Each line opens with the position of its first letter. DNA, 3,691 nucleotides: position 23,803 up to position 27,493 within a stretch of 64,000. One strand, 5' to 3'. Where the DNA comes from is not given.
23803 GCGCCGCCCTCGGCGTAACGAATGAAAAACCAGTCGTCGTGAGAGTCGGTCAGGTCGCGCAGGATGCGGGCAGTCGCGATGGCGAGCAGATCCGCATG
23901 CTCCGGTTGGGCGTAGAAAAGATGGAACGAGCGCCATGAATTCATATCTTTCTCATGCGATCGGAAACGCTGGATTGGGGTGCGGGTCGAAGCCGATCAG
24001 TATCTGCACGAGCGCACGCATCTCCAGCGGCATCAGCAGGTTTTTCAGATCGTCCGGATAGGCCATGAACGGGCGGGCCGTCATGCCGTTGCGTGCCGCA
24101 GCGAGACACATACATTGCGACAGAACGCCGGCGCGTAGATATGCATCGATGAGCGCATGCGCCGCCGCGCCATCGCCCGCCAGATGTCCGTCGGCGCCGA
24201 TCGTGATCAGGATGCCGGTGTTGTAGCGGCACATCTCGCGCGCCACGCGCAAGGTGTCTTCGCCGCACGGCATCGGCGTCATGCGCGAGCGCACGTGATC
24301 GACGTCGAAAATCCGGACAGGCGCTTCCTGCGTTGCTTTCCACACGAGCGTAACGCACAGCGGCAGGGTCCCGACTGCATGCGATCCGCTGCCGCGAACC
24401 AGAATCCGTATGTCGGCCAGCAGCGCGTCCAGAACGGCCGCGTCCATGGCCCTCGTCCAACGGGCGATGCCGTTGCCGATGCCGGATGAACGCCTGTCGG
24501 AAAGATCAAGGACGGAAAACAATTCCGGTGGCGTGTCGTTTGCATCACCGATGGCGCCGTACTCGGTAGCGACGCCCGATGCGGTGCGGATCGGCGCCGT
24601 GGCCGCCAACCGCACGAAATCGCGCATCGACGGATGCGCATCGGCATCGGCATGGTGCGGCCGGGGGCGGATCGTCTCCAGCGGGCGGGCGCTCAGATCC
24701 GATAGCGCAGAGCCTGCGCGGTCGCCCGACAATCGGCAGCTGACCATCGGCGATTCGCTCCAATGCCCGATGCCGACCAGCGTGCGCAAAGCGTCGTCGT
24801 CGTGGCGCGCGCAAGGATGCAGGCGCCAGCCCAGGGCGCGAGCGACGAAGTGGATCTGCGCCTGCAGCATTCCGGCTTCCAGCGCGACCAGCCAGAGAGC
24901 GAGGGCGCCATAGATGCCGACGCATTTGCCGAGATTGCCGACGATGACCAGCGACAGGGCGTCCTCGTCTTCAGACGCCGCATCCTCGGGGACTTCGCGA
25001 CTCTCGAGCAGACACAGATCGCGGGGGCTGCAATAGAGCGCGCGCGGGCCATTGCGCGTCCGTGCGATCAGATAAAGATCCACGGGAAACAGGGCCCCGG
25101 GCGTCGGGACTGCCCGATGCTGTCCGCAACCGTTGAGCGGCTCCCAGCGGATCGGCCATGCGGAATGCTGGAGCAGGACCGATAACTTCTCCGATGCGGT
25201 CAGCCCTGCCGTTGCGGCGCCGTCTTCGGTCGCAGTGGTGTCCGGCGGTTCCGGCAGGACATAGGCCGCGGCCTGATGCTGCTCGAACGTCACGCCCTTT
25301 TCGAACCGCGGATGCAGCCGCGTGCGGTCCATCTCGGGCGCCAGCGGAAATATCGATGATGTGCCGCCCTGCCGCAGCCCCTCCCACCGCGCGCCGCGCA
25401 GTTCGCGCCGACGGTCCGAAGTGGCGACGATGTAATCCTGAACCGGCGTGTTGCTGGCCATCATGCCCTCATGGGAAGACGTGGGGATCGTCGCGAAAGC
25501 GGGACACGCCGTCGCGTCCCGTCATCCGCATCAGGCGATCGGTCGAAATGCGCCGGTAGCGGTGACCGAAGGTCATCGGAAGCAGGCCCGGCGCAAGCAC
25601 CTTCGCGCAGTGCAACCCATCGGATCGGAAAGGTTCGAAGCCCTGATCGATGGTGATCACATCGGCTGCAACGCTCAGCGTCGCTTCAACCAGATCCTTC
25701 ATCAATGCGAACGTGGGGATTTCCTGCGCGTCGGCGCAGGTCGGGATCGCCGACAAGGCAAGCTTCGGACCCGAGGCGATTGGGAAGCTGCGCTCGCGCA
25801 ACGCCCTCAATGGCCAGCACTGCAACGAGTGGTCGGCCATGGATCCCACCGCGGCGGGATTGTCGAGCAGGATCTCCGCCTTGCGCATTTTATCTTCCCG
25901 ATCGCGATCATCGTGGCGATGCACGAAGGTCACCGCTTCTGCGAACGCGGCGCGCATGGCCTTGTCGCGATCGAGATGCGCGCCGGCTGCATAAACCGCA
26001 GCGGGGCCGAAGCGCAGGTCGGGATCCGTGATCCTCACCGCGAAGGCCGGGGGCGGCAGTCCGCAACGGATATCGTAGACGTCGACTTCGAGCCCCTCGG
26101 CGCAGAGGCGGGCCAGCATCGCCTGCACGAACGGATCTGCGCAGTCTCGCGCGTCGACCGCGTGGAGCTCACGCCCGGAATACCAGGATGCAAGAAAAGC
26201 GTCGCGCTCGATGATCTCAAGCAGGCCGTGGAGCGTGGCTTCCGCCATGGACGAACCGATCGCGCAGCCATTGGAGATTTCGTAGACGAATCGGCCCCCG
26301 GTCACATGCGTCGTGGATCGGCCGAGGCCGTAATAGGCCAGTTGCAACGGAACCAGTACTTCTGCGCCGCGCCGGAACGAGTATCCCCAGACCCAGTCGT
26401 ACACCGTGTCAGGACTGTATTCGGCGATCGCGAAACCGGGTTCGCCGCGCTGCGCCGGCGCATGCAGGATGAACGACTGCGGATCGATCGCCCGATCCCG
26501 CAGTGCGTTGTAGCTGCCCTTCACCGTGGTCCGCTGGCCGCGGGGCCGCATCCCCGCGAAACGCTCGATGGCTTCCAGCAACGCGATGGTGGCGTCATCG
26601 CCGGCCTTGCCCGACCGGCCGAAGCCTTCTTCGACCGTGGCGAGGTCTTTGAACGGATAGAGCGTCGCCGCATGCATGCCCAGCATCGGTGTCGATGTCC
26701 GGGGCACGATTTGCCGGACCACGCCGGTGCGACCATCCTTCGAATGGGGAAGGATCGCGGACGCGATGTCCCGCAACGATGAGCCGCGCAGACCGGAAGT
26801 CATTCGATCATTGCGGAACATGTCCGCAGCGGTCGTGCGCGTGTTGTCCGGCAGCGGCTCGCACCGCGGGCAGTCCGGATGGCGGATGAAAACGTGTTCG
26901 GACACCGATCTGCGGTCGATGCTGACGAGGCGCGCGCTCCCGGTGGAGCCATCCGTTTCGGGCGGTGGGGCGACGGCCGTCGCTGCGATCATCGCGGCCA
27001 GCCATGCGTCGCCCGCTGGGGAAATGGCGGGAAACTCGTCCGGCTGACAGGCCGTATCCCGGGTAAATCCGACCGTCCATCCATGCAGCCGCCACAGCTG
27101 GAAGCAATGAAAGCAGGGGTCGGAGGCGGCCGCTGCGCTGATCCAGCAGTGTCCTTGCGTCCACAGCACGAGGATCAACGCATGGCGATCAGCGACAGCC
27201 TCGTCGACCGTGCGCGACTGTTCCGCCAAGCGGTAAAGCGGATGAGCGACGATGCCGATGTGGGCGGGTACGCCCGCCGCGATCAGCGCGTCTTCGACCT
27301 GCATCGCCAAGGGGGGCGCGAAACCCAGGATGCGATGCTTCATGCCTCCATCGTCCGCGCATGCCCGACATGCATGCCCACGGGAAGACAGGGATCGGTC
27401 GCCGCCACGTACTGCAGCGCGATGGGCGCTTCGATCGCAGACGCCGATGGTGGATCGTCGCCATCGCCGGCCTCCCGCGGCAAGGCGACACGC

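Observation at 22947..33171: Complete thiopeptide (pyritide)-type RiPP gene cluster in a Xanthomonadales-like chromosome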

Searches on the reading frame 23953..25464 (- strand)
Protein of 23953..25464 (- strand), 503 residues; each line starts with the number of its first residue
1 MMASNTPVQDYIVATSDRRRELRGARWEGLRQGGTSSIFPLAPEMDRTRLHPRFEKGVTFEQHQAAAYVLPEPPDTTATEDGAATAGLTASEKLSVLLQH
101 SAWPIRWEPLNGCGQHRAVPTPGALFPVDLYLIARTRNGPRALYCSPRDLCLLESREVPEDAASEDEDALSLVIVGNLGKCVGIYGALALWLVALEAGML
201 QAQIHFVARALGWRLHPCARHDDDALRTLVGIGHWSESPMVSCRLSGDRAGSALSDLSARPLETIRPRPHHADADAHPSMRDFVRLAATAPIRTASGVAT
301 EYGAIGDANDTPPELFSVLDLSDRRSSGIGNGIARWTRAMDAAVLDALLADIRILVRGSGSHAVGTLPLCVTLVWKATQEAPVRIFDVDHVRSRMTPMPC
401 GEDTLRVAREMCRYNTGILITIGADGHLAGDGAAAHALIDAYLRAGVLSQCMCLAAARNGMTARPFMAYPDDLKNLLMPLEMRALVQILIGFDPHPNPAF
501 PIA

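Call 10: search_protein_families(library=pfam, proteins=[window:23953-25464:-], max_evalue=0.01)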
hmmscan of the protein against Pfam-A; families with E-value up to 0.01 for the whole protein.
window:23953-25464:- (503 aa): 0 families

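Call 11: search_protein_families(library=ncbifam, proteins=[window:23953-25464:-], max_evalue=0.01)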
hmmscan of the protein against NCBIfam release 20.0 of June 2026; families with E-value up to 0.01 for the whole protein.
window:23953-25464:- (503 aa): 1 family
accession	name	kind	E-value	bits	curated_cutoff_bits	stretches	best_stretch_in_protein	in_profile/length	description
TIGR03605.1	antibiot_sagB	domain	5.1e-10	39.1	78.4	1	92-241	3-167/173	SagB family peptide dehydrogenase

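Call 39: search_protein_families(library=ncbifam, proteins=[window:23953-25464:-], max_evalue=10)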
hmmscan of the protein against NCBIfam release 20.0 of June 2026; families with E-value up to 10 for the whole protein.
window:23953-25464:- (503 aa): 1 family
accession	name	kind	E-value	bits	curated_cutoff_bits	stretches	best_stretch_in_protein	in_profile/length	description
TIGR03605.1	antibiot_sagB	domain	5.1e-10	39.1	78.4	1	92-241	3-167/173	SagB family peptide dehydrogenase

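Call 41: search_solved_structures(query=window:23953-25464:-, max_evalue=10)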
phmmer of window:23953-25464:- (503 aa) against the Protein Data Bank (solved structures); distinct sequences matched with E-value up to 10: 3.
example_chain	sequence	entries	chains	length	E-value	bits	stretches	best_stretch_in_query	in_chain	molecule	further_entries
7ly5_B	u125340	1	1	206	0.17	13.9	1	121-219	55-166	BmdC, oxidase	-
7ly7_B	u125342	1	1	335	0.52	12.2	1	121-217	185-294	BmdC, Oxidase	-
7ly4_A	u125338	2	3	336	0.53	12.2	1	121-217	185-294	BmdC, Oxidase | BmdC, NRPS oxidase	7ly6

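Call 76: search_solved_structures(query=A4, max_evalue=1)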
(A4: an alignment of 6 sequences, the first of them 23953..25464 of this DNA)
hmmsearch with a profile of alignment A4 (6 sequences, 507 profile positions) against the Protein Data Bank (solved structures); distinct sequences matched with E-value up to 1: 5.
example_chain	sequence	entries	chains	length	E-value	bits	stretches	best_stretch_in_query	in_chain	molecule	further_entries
7ly5_B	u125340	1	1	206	0.002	20.4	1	119-221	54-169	BmdC, oxidase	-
7ly7_B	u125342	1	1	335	0.0059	18.8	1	119-219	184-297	BmdC, Oxidase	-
7ly4_A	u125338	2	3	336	0.0059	18.8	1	119-219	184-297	BmdC, Oxidase | BmdC, NRPS oxidase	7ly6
3eo7_A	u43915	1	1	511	0.2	13.8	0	400-482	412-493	Putative Nitroreductase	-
6gos_C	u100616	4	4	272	0.23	13.6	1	439-496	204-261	Microcin B17-processing protein McbC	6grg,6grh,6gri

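Call 81: search_protein_families(library=ncbifam, alignment_id=A4, max_evalue=0.01)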
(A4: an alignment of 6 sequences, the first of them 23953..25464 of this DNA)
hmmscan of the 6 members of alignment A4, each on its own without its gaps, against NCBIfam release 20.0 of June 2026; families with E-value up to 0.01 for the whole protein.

A. member 1, window:23953-25464:- (503 aa): 1 family
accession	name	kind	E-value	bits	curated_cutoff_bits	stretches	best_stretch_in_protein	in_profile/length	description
TIGR03605.1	antibiot_sagB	domain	5.1e-10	39.1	78.4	1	92-241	3-167/173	SagB family peptide dehydrogenase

B. families by the number of members that match (of 6 scanned): 1 family
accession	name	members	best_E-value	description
TIGR03605.1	antibiot_sagB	6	5.1e-10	SagB family peptide dehydrogenase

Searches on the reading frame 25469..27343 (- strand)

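Call 10: search_protein_families(library=pfam, proteins=[window:25469-27343:-], max_evalue=0.01)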
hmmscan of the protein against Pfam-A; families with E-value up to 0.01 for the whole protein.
window:25469-27343:- (624 aa): 1 family
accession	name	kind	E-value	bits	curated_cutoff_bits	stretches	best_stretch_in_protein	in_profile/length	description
PF02624.21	YcaO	-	1.7e-66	225.2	25.7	1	253-587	13-324/325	YcaO cyclodehydratase, ATP-ad Mg2+-binding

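Call 11: search_protein_families(library=ncbifam, proteins=[window:25469-27343:-], max_evalue=0.01)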
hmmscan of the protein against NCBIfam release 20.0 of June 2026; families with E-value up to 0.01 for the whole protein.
window:25469-27343:- (624 aa): 4 families
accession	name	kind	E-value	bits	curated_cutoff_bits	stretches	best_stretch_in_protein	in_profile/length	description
TIGR03604.1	TOMM_cyclo_SagD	subfamily_domain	7.9e-77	258.7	219.25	1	252-614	11-367/377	thiazole/oxazole-forming peptide maturase, SagD family component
TIGR03266.1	methan_mark_1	equivalog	2.5e-16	59.6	365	1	254-471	69-266/376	YcaO-related McrA-glycine thioamidation protein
TIGR00702.1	TIGR00702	domain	9.8e-14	51.2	75.65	1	355-472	154-267/377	YcaO-type kinase domain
TIGR03882.1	cyclo_dehyd_2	equivalog_domain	1.6e-09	38.2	36.9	1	72-209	21-164/164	TOMM precursor leader peptide-binding protein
